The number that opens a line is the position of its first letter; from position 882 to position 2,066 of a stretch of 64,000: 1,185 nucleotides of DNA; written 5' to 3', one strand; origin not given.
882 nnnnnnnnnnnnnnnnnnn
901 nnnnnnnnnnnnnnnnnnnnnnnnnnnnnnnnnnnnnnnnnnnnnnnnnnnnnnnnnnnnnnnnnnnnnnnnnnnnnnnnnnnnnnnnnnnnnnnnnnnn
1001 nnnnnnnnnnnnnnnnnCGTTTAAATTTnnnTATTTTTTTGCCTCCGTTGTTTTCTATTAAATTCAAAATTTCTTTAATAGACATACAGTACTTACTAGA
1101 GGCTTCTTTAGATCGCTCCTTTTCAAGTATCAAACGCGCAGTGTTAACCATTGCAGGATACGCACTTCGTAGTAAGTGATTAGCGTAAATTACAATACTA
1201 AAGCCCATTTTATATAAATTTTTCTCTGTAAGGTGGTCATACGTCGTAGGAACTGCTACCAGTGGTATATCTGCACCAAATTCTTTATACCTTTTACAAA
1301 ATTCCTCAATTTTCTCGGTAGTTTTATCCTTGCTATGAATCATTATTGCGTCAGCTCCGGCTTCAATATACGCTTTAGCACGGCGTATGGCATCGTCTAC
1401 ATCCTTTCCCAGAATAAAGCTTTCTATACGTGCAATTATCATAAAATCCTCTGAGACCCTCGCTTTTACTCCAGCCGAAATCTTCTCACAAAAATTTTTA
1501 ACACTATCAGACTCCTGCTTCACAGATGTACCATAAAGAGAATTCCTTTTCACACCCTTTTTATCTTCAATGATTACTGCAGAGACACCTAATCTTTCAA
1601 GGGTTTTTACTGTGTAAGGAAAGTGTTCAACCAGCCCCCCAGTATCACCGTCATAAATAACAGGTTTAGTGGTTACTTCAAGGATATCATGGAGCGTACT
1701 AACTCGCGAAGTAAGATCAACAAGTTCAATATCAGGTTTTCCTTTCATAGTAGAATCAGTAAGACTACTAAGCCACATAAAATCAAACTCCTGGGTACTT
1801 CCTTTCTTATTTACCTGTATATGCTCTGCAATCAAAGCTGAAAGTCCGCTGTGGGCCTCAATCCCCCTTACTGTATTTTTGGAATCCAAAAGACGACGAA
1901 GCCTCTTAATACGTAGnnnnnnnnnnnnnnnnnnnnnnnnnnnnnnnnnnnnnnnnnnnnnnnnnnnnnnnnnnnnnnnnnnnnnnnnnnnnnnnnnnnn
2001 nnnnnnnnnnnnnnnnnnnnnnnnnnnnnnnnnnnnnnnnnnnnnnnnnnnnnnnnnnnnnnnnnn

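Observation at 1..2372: Phosphonate biosynthesis core: cytidylyltransferase–PEP mutase fusion followed by phosphonopyruvate decarboxylase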

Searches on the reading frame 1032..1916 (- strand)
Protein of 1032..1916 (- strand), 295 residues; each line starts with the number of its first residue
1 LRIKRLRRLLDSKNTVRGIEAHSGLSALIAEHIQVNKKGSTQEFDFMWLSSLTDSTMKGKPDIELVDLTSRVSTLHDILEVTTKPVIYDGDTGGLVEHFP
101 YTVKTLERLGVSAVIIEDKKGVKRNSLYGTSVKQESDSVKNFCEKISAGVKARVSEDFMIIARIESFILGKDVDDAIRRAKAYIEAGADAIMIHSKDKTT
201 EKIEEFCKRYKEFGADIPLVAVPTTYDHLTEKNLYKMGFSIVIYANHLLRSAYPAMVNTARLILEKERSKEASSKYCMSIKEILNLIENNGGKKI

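Call 41: search_solved_structures(query=window:1032-1916:-, show_alignments=4, max_evalue=1e-20)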
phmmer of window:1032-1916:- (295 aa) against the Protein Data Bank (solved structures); distinct sequences matched with E-value up to 1e-20: 4.
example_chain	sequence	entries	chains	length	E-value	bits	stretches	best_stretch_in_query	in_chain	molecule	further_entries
5unc_A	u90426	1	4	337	1.7e-41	145.7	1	5-269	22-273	PHOSPHOENOLPYRUVATE PHOSPHOMUTASE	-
2dua_A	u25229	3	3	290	5.5e-38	134.1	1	9-286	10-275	Phosphonopyruvate hydrolase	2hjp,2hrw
1m1b_A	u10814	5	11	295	7.1e-37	130.5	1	4-286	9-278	PHOSPHOENOLPYRUVATE PHOSPHOMUTASE | PROTEIN (PHOSPHOENOLPYRUVATE MUTASE)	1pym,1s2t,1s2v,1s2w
1s2u_A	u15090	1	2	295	8.4e-36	127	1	4-286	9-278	Phosphoenolpyruvate phosphomutase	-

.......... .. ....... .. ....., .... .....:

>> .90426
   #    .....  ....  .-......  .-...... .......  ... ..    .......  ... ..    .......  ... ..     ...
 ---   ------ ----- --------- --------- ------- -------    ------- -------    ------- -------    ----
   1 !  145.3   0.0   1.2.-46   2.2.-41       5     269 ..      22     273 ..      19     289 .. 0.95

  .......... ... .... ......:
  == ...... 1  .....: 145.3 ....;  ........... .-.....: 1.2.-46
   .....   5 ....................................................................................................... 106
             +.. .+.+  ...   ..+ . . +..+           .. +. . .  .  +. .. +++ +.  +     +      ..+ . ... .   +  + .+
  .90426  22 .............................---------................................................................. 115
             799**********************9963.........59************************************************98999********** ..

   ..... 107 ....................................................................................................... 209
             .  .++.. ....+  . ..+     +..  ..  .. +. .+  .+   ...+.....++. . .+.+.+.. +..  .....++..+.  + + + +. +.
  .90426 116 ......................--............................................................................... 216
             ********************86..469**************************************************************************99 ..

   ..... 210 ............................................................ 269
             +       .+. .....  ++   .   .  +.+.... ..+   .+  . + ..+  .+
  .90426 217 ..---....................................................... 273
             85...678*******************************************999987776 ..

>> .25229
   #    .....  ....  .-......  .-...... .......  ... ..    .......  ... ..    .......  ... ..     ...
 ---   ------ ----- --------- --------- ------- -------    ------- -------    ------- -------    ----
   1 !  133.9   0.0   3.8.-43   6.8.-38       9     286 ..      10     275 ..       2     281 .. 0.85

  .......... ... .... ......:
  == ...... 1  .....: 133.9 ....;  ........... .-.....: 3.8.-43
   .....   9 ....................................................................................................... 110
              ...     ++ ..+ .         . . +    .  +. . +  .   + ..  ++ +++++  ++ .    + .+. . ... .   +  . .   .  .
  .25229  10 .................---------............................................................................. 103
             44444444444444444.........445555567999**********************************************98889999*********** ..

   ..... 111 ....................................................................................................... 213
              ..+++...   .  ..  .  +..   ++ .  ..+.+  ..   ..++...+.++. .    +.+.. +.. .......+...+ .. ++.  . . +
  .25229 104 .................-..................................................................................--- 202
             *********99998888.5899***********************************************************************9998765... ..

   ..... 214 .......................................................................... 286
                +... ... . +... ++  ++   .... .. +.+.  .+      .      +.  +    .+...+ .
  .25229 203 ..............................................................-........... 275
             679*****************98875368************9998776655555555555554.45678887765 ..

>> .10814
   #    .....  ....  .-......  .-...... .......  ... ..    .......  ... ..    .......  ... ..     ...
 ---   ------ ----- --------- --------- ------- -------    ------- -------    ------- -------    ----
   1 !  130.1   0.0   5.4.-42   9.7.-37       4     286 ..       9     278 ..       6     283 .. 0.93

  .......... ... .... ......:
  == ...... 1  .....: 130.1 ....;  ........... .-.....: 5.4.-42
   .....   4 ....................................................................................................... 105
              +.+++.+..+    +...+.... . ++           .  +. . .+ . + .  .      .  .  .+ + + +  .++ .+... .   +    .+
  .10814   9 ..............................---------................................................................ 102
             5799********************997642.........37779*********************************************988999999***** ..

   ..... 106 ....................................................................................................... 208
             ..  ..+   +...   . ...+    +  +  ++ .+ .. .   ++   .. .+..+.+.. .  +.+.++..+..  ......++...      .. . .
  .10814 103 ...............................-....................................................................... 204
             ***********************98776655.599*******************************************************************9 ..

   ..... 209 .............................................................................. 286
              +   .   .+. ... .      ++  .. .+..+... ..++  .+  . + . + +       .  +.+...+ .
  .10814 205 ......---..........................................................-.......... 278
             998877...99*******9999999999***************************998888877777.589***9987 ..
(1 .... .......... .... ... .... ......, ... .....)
